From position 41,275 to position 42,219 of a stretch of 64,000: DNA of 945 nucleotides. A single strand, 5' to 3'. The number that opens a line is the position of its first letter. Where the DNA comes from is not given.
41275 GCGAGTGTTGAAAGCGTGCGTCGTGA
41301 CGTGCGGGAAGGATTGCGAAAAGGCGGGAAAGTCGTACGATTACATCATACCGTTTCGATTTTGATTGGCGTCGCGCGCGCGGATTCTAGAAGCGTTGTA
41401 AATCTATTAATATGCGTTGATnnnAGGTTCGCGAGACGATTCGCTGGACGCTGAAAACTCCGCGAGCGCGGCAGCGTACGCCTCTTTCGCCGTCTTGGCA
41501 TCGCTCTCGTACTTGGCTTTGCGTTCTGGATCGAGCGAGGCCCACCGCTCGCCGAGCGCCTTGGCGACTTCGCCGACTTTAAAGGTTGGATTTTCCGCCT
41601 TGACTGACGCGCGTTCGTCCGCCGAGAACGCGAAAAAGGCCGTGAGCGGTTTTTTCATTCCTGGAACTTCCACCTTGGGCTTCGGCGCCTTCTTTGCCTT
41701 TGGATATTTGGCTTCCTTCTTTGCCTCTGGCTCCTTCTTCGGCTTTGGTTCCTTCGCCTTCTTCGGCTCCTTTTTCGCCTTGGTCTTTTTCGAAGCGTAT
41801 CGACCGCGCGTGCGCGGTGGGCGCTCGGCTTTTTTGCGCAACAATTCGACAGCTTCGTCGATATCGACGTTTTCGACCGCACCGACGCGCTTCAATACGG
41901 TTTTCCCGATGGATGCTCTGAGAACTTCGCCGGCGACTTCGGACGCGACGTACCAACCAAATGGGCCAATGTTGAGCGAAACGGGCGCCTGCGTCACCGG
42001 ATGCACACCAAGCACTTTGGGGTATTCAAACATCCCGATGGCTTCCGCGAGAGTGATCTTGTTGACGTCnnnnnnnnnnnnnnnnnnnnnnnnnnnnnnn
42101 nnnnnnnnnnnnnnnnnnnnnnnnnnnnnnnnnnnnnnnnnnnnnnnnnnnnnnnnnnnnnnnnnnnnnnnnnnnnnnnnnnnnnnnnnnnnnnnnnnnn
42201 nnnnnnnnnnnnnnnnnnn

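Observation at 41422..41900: Bacterial-type topoisomerase IA carrying a C-terminal HMG box after a Lys-rich linker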

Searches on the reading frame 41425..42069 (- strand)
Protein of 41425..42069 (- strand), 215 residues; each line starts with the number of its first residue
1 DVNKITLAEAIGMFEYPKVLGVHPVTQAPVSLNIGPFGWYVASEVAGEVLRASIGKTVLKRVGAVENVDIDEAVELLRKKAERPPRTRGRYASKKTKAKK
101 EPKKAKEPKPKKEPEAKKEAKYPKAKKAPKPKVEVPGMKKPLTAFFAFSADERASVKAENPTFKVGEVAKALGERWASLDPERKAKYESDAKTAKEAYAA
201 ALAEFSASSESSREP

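Call 16: find_homologous_proteins(query=A1, max_evalue=0.00001)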
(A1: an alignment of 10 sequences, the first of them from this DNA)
Query A1 (10 sequences) (215 aa, profile of the alignment): 32 proteins with E <= 0.00001 among 8000 candidates.
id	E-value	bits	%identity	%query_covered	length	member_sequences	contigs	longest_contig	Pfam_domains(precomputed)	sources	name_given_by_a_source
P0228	4.2e-78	280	63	95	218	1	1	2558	PF00505.26,PF09011.17,PF13368.12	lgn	-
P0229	2.2e-70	255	51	21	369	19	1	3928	PF00505.26,PF09011.17,PF13368.12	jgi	jgi:DNA topoisomerase-1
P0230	1.6e-57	213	31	90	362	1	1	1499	PF00505.26,PF09011.17,PF13368.12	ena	-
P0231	6.4e-56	207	88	94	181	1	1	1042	PF00505.26,PF13368.12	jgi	jgi:outer membrane biosynthesis protein TonB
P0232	9.2e-56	207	64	76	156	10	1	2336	PF00505.26,PF09011.17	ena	-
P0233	2.2e-50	189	32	22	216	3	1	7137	PF00505.26,PF09011.17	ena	-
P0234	9.7e-45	171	36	27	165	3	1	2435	PF00505.26,PF09011.17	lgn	-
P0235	7.0e-37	145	34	56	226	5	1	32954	PF00505.26,PF09011.17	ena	-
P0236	4.4e-34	136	41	21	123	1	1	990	PF00505.26,PF09011.17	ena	-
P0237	5.6e-34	136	41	21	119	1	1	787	PF00505.26,PF09011.17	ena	-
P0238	7.4e-33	132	52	10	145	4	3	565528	PF00505.26,PF09011.17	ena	-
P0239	1.3e-31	128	98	48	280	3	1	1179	PF00505.26,PF09011.17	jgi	jgi:hypothetical protein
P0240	2.2e-30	124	40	40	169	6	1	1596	PF00505.26,PF09011.17,PF24815.2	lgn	-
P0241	1.6e-27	115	29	31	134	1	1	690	PF00505.26,PF09011.17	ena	-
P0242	4.7e-25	107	85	38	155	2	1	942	PF00505.26,PF09011.17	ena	-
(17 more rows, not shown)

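Call 32: search_protein_representatives(alignment_id=A1)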
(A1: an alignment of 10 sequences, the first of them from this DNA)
Query: 10 sequences, 195 profile positions. Proteins with E-value up to 0.001 (for the whole library): 27598; up to 1e-10: 6629; up to 1e-30: 315. The best 150 are listed.
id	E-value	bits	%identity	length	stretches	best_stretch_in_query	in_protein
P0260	2.7e-92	324.3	-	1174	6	93-189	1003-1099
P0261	2.2e-82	292.0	-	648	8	105-177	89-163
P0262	3.1e-70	252.3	-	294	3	103-181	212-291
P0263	3.0e-69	249.1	-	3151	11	72-177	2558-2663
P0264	5.0e-62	225.6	-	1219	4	37-185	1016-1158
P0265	6.7e-60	218.6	-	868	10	113-179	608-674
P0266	2.2e-58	213.6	-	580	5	89-187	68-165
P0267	3.6e-58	213.0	-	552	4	65-186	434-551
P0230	5.1e-58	212.5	-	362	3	33-183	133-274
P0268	7.1e-58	212.0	-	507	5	71-185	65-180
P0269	1.2e-57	211.3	-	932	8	96-185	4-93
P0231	2.1e-56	207.2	-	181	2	5-122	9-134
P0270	3.3e-56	206.6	-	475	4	105-177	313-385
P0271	3.9e-55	203.1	-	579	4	103-184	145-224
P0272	6.1e-54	199.2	-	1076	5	95-183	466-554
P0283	1.3e-50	188.3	-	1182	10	68-184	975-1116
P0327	4.2e-42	160.6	-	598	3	28-177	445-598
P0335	4.9e-41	157.1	-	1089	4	5-181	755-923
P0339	3.6e-40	154.2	-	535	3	5-189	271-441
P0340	3.9e-40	154.1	-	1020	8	88-184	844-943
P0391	8.6e-37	143.2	-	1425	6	90-188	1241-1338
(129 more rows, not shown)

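Call 33: search_protein_families(library=pfam, proteins=[P0260, P0264, P0283, P0335, P0339, P0340, P0391, P0327], max_evalue=0.0001)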
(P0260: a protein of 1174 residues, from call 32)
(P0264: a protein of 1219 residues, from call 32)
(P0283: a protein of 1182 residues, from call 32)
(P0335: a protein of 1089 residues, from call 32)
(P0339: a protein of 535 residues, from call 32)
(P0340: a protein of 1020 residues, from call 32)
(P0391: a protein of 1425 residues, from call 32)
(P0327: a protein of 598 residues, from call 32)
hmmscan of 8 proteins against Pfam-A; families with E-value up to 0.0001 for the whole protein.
P0260 (1174 aa): 8 families
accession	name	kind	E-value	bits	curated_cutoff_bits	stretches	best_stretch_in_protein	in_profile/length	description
PF00505.25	HMG_box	-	1e-132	433.1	25.4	6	364-431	1-68/69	HMG (high mobility group) box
PF09011.16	HMG_box_2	-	5.2e-76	251.8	22.4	6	361-432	1-72/72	HMG-box domain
PF08073.18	CHDNT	-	1.6e-31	108.3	27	0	372-404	16-48/54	CHDNT (NUC034) domain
PF24815.1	HMG_WDHD1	-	1e-28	99.4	51.6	0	367-416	1-51/51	WDHD1 HMG box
PF10232.14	Med8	-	1.2e-14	54.9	28.3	0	345-492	99-209/231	Mediator of RNA polymerase II transcription complex subunit 8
PF19930.4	DUF6393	-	6e-07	30.4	26.9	0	453-501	28-74/96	Family of unknown function (DUF6393)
PF06244.18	Ccdc124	-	6.4e-05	23.6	24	0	490-535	28-73/82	Coiled-coil domain-containing protein 124 /Oxs1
PF10419.14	TFIIIC_sub6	-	8.2e-05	22.9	22.7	0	998-1027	50-71/98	TFIIIC subunit triple barrel domain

P0264 (1219 aa): 6 families
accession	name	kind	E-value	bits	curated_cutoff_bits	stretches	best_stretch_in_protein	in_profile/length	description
PF01131.25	Topoisom_bac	-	1.9e-102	343.8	35.1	1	136-631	4-410/411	DNA topoisomerase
PF00505.25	HMG_box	-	7.7e-20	71.5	25.4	2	1091-1147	2-61/69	HMG (high mobility group) box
PF13368.11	Toprim_C_rpt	-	3.1e-17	62.7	22.3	1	899-929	1-31/57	Topoisomerase C-terminal repeat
PF09011.16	HMG_box_2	-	5.6e-16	59.4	22.4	2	1088-1152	2-69/72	HMG-box domain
PF01751.28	Toprim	-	3.8e-15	56.3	23.1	1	1-92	5-86/96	Toprim domain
PF01396.24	Zn_ribbon_Top1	-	1.1e-10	41.6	32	1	711-746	2-36/39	Topoisomerase DNA binding C4 zinc finger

P0283 (1182 aa): 3 families
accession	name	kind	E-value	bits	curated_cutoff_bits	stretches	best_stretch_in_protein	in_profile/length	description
PF00505.25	HMG_box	-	2.7e-76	252.4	25.4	5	1046-1114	1-69/69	HMG (high mobility group) box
PF09011.16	HMG_box_2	-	1.5e-60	202.3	22.4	5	1043-1113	1-71/72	HMG-box domain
PF24815.1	HMG_WDHD1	-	4.1e-05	23.9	51.6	0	853-898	1-47/51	WDHD1 HMG box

P0335 (1089 aa): 7 families
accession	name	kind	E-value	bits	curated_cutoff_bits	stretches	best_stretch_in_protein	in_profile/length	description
PF01131.25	Topoisom_bac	-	1.5e-90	304.6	35.1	2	84-421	4-321/411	DNA topoisomerase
PF00505.25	HMG_box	-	1.9e-44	150.4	25.4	3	951-1009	2-60/69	HMG (high mobility group) box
PF13368.11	Toprim_C_rpt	-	5.3e-24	84.3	22.3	2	674-758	1-56/57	Topoisomerase C-terminal repeat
PF09011.16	HMG_box_2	-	3.8e-21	76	22.4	2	950-1009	4-63/72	HMG-box domain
PF24815.1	HMG_WDHD1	-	6.9e-09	36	51.6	0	859-906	1-49/51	WDHD1 HMG box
PF01396.24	Zn_ribbon_Top1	-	2.4e-08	34.1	32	1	615-649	2-36/39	Topoisomerase DNA binding C4 zinc finger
PF01751.28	Toprim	-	3e-08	34.2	23.1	1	12-51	45-82/96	Toprim domain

P0339 (535 aa): 6 families
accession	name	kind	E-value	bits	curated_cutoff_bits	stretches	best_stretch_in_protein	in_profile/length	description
PF00505.25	HMG_box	-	2.5e-35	121.2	25.4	2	366-429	1-64/69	HMG (high mobility group) box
PF13368.11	Toprim_C_rpt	-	8.7e-31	106.1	22.3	2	273-326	1-54/57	Topoisomerase C-terminal repeat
PF09011.16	HMG_box_2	-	3.9e-18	66.3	22.4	2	474-528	4-57/72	HMG-box domain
PF01131.25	Topoisom_bac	-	5.7e-13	49.1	35.1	1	20-88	343-410/411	DNA topoisomerase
PF01396.24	Zn_ribbon_Top1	-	1e-11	44.8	32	1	146-182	2-37/39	Topoisomerase DNA binding C4 zinc finger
PF24815.1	HMG_WDHD1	-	5e-11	42.8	51.6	1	477-522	1-46/51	WDHD1 HMG box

P0340 (1020 aa): 3 families
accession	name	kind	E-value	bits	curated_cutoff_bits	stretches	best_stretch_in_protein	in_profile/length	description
PF00505.25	HMG_box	-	5.6e-74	245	25.4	5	873-941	1-69/69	HMG (high mobility group) box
PF09011.16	HMG_box_2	-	6.8e-45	152.1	22.4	4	870-940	1-71/72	HMG-box domain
PF24815.1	HMG_WDHD1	-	1.2e-19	70.4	51.6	1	668-718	1-51/51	WDHD1 HMG box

P0391 (1425 aa): 5 families
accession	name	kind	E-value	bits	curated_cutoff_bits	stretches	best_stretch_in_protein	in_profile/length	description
PF01131.25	Topoisom_bac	-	6.3e-96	322.3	35.1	3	405-695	106-373/411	DNA topoisomerase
PF00505.25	HMG_box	-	7.9e-44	148.4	25.4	4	1078-1144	1-69/69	HMG (high mobility group) box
PF13368.11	Toprim_C_rpt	-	4.2e-34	116.7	22.3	2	1010-1063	3-54/57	Topoisomerase C-terminal repeat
PF09011.16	HMG_box_2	-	2.4e-29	102.2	22.4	3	1266-1328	2-68/72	HMG-box domain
PF01751.28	Toprim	-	1.5e-15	57.6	23.1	1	48-183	2-85/96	Toprim domain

P0327 (598 aa): 5 families
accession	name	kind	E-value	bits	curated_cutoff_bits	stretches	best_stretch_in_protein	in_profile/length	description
PF13368.11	Toprim_C_rpt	-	1.2e-16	60.7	22.3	1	337-366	1-30/57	Topoisomerase C-terminal repeat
PF01396.24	Zn_ribbon_Top1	-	7.7e-12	45.2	32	1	146-181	2-36/39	Topoisomerase DNA binding C4 zinc finger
PF01131.25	Topoisom_bac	-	3.4e-10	40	35.1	1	3-66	350-410/411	DNA topoisomerase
PF00505.25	HMG_box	-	3.9e-08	34.1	25.4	1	539-595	2-61/69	HMG (high mobility group) box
PF09011.16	HMG_box_2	-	4.7e-05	24.4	22.4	0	538-594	4-63/72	HMG-box domain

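Call 35: list_cluster_members(proteins=[P0264, P0335, P0339, P0391, P0327, P0230, P0229])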
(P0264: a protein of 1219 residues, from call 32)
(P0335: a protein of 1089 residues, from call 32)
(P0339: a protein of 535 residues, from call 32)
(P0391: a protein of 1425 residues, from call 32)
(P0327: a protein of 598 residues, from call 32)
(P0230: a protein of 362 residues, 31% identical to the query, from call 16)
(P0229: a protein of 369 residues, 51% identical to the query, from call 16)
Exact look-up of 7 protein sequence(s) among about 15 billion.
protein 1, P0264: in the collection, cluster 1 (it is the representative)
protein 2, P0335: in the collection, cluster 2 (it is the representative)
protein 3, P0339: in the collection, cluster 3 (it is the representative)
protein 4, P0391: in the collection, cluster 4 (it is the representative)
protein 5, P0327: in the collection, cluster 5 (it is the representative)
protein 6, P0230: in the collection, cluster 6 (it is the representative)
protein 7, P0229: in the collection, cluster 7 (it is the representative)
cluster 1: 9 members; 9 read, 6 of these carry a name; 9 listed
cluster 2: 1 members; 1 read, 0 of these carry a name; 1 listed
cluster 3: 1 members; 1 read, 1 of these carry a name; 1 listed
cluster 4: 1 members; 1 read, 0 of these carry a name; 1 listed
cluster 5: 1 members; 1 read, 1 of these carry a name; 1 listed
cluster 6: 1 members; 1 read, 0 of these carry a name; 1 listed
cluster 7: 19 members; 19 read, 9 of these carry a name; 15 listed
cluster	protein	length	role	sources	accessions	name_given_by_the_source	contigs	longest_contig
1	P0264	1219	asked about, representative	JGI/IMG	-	DNA topoisomerase-1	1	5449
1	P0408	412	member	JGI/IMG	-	DNA topoisomerase-1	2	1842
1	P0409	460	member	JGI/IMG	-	DNA topoisomerase-1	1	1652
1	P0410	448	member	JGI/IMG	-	DNA topoisomerase-1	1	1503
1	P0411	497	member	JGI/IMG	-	DNA topoisomerase-1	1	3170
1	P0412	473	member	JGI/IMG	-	DNA topoisomerase-1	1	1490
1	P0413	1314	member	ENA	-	-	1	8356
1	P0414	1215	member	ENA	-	-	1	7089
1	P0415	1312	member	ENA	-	-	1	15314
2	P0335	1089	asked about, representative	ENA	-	-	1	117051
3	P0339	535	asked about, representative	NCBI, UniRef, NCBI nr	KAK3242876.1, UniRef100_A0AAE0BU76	hypothetical protein CYMTET_47452 [Cymbomonas tetramitiformis] | DNA topoisomerase n=1 Tax=Cymbomonas tetramitiformis TaxID=36881 RepID=A0AAE0BU76_9CHLO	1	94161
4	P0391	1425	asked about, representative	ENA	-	-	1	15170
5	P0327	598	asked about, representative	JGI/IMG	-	DNA topoisomerase-1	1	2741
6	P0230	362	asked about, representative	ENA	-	-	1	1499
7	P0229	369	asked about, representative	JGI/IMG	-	DNA topoisomerase-1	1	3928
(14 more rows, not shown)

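Call 63: find_encoding_contigs(protein=P0391, flank=7000, max_places=1)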
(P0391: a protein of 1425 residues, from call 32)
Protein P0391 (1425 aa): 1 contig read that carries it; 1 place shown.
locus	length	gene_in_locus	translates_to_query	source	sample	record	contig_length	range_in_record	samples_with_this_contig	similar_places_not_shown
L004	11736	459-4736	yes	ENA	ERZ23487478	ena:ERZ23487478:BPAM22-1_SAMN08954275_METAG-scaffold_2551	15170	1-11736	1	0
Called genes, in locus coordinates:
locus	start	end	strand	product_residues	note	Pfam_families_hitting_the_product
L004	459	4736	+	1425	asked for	PF01751:Toprim, PF01131:Topoisom_bac, PF13368:Toprim_C_rpt, PF00505:HMG_box, PF09011:HMG_box_2 (weak), PF00505:HMG_box, PF09011:HMG_box_2, PF00505:HMG_box, +1 more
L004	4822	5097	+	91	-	-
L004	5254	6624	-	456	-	PF03842:Silic_transp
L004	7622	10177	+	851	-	PF01094:ANF_receptor, PF13458:Peripla_BP_6, PF02825:WWE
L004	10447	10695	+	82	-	-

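Call 64: find_encoding_contigs(protein=P0335, flank=7000, max_places=1)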
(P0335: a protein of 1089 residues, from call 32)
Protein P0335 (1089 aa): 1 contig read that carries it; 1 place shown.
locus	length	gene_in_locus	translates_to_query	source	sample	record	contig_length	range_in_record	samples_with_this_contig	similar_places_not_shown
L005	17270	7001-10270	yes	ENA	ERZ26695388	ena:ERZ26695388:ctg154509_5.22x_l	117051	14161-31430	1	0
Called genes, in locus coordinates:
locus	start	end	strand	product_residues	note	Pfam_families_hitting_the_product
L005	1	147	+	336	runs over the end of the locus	PF18055:RPN6_N, PF01399:PCI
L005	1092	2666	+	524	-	PF00561:Abhydrolase_1, PF12146:Hydrolase_4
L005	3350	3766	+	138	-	-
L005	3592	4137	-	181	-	PF00173:Cyt-b5 (weak)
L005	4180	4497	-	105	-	PF00173:Cyt-b5 (weak)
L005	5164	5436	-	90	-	-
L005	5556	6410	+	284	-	-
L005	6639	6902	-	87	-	-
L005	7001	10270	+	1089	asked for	PF01751:Toprim, PF01131:Topoisom_bac, PF01396:Zn_ribbon_Top1, PF13368:Toprim_C_rpt, PF00505:HMG_box, PF00505:HMG_box, PF09011:HMG_box_2, PF00505:HMG_box, +1 more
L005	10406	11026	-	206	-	PF04727:ELMO_CED12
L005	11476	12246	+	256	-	PF04982:TM_HPP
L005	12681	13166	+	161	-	PF07081:DUF1349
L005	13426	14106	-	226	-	PF00481:PP2C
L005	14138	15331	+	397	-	-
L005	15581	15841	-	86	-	-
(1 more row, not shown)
